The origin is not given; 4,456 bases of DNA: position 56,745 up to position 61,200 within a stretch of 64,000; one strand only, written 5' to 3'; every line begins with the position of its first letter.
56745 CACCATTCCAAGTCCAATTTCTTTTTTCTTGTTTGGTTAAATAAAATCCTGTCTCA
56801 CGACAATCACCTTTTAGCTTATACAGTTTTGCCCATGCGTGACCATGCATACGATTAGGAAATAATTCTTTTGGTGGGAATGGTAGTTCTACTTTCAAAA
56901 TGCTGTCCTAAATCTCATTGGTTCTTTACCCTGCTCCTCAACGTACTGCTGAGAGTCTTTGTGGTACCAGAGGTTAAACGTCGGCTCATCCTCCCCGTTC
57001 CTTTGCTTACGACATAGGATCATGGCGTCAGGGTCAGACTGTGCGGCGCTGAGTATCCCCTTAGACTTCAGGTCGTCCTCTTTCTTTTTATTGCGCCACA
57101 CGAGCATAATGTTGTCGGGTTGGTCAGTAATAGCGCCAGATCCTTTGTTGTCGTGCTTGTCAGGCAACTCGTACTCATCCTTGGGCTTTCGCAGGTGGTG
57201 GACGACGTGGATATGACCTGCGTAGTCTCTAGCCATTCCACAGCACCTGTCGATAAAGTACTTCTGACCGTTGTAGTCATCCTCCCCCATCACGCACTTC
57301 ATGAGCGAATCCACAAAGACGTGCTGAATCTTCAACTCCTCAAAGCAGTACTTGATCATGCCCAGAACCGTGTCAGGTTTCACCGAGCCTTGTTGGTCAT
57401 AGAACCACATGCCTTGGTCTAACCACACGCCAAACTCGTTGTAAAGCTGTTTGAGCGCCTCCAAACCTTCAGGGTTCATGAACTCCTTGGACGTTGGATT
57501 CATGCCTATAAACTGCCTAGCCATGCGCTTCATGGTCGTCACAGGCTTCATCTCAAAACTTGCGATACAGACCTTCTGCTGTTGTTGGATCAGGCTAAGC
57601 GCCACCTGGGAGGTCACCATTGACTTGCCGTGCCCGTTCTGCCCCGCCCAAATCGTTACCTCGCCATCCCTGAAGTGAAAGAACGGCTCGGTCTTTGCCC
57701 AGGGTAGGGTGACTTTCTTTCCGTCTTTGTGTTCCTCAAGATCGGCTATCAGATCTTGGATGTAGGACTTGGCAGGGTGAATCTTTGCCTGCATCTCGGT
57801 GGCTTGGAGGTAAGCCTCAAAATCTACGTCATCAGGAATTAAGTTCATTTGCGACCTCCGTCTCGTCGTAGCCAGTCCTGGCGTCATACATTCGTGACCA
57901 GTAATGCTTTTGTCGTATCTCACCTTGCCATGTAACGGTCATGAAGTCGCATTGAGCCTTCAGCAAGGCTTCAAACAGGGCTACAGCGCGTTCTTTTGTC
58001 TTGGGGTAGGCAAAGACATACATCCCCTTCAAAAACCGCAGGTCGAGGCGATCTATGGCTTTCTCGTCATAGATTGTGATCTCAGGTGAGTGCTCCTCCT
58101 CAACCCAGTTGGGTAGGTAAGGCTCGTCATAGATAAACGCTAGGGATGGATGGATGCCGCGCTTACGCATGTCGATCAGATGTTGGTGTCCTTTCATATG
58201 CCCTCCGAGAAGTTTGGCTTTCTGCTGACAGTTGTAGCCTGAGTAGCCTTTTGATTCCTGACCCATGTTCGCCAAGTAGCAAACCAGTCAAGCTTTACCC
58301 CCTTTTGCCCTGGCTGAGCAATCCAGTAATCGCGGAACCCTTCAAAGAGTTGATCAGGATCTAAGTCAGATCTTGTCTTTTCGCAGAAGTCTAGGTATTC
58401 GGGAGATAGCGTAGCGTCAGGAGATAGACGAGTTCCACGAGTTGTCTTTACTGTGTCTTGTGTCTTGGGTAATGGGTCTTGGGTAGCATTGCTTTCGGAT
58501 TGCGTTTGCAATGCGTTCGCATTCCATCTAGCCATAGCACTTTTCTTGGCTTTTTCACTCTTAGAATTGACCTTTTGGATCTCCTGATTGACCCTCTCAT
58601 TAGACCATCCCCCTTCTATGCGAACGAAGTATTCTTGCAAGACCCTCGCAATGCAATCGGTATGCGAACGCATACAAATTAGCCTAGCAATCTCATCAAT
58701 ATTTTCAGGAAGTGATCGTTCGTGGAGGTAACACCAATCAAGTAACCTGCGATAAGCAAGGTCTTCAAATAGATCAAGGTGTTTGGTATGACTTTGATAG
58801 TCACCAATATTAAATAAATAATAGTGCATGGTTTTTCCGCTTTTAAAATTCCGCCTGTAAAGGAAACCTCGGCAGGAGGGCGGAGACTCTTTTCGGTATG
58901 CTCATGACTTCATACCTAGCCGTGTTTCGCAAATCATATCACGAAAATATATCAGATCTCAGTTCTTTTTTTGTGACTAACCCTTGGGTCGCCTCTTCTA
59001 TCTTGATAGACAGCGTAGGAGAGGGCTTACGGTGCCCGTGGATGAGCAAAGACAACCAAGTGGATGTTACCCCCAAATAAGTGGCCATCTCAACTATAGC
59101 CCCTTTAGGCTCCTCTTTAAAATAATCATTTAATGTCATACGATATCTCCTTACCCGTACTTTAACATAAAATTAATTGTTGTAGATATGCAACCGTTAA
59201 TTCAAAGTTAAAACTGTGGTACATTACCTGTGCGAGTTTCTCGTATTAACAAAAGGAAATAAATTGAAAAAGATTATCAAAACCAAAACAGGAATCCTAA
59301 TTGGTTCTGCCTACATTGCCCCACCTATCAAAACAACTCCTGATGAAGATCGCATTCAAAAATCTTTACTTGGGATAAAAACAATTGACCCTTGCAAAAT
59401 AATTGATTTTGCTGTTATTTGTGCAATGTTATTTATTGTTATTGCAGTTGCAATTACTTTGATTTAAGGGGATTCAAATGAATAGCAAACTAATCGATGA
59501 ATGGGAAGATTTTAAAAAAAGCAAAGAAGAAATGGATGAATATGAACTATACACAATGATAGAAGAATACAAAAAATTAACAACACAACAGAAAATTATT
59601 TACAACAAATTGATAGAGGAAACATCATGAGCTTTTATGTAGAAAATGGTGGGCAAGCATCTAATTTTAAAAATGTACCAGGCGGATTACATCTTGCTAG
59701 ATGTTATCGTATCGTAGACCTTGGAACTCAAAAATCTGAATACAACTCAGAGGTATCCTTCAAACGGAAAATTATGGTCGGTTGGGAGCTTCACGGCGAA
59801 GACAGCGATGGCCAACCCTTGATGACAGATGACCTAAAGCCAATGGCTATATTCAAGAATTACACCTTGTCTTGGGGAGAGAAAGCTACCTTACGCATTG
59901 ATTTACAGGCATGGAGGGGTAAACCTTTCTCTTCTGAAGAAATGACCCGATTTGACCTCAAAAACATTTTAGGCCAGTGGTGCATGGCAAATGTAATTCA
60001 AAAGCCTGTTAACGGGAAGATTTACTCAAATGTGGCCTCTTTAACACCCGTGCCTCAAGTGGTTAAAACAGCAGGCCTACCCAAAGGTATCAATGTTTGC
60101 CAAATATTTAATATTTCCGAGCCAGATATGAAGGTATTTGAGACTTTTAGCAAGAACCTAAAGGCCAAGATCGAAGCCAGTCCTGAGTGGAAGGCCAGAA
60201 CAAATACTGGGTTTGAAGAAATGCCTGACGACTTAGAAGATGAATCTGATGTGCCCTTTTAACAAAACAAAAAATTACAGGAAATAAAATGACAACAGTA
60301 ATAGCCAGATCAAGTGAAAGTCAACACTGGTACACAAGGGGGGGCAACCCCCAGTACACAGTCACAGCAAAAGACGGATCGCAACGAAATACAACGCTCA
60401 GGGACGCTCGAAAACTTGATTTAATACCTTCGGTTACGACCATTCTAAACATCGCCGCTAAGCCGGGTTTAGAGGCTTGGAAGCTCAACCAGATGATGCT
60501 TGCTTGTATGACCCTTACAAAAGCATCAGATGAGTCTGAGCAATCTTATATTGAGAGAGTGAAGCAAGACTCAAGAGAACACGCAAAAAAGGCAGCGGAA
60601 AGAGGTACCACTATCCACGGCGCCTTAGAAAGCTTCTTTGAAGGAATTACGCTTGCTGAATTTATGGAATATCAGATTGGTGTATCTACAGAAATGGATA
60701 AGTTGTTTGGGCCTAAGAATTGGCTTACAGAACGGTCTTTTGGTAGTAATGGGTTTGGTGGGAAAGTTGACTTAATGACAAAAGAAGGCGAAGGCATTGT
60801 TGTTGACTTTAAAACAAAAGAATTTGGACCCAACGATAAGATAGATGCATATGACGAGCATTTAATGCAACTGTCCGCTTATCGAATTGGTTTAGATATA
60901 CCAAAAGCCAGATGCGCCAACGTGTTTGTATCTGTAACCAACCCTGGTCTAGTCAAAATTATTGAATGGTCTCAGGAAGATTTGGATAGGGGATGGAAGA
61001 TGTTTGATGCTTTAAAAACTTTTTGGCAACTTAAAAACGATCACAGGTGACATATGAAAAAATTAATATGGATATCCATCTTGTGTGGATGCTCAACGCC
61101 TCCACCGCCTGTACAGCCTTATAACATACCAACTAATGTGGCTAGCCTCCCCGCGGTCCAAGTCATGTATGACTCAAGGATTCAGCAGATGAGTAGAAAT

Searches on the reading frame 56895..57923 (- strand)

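Call 31: search_protein_families(library=pfam, proteins=[window:56895-57923:-], max_evalue=0.01)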
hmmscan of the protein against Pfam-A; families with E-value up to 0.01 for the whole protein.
window:56895-57923:- (342 aa): 4 families
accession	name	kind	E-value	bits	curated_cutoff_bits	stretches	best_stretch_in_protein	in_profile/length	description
PF03796.21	DnaB_C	-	2.9e-13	50.3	27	1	84-327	16-253/255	DnaB-like helicase C terminal domain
PF13481.12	AAA_25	-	1.4e-12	48.1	27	1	84-248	30-194/195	AAA domain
PF06745.19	ATPase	-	0.0032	17.3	26.6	1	84-210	16-131/231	KaiC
PF00005.33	ABC_tran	-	0.0052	17.8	25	0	82-148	6-70/137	ABC transporter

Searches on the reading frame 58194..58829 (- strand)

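Call 31: search_protein_families(library=pfam, proteins=[window:58194-58829:-], max_evalue=0.01)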
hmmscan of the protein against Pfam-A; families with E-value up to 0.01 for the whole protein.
window:58194-58829:- (211 aa): 2 families
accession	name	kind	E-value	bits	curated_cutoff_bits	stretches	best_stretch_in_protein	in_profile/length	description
PF07120.17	DUF1376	-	2.2e-19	70.1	30.1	1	2-84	1-85/86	Protein of unknown function (DUF1376)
PF04858.18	TH1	-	0.0022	17.2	24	1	16-117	189-290/579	TH1 protein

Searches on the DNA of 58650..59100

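Call 5: search_rna_families(source=window, start=58650, end=59100, threshold=evalue, max_evalue=10, show_alignments=5)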
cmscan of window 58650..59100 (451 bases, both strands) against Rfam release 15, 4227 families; matches with E-value up to 10: 2.
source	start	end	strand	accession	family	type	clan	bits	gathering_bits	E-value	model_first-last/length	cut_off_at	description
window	58853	58926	-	RF02996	int-alpA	Gene; sRNA;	-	28.3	35.8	0.00065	1-71/71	no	int-alpA RNA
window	58934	59012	-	RF02124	JPX_1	Gene; lncRNA;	-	14.9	55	2.5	56-135/135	no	JPX transcript, XIST activator conserved region 1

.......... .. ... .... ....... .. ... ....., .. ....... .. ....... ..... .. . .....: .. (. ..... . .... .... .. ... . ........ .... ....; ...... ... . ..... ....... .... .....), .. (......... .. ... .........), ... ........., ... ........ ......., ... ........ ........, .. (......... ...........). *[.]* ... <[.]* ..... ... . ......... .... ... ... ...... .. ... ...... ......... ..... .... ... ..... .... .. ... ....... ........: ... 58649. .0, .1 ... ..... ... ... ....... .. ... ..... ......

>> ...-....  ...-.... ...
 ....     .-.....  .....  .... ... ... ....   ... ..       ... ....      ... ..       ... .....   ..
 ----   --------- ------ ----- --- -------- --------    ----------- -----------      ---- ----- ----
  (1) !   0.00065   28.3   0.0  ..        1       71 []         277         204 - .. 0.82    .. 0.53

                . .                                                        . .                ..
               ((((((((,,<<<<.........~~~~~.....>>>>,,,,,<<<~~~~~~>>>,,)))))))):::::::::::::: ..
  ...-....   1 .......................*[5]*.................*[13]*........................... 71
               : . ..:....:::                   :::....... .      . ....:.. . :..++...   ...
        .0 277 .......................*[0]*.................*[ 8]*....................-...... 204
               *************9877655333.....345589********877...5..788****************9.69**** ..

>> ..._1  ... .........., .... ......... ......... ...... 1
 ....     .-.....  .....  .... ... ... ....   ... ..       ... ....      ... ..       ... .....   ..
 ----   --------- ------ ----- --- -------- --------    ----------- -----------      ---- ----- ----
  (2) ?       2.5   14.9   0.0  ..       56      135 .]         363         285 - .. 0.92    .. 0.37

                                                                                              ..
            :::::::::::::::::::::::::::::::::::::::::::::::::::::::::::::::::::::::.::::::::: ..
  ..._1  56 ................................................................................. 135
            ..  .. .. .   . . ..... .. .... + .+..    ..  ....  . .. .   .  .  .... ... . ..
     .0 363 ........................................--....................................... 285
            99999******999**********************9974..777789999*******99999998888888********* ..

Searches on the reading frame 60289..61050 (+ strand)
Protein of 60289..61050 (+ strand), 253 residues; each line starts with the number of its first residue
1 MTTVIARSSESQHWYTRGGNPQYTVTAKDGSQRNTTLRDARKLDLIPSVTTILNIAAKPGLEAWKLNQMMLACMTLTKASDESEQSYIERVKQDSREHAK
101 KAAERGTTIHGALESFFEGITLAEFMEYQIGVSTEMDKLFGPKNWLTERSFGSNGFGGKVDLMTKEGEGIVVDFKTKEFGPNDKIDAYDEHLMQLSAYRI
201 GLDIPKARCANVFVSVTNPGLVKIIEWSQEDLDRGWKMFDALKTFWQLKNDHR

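Call 31: search_protein_families(library=pfam, proteins=[window:60289-61050:+], max_evalue=0.01)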
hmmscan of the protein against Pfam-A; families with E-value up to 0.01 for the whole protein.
window:60289-61050:+ (253 aa): 1 family
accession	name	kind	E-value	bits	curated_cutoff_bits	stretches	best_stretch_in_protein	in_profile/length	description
PF12705.13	PDDEXK_1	-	5.3e-06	27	22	0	148-202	116-169/247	PD-(D/E)XK nuclease superfamily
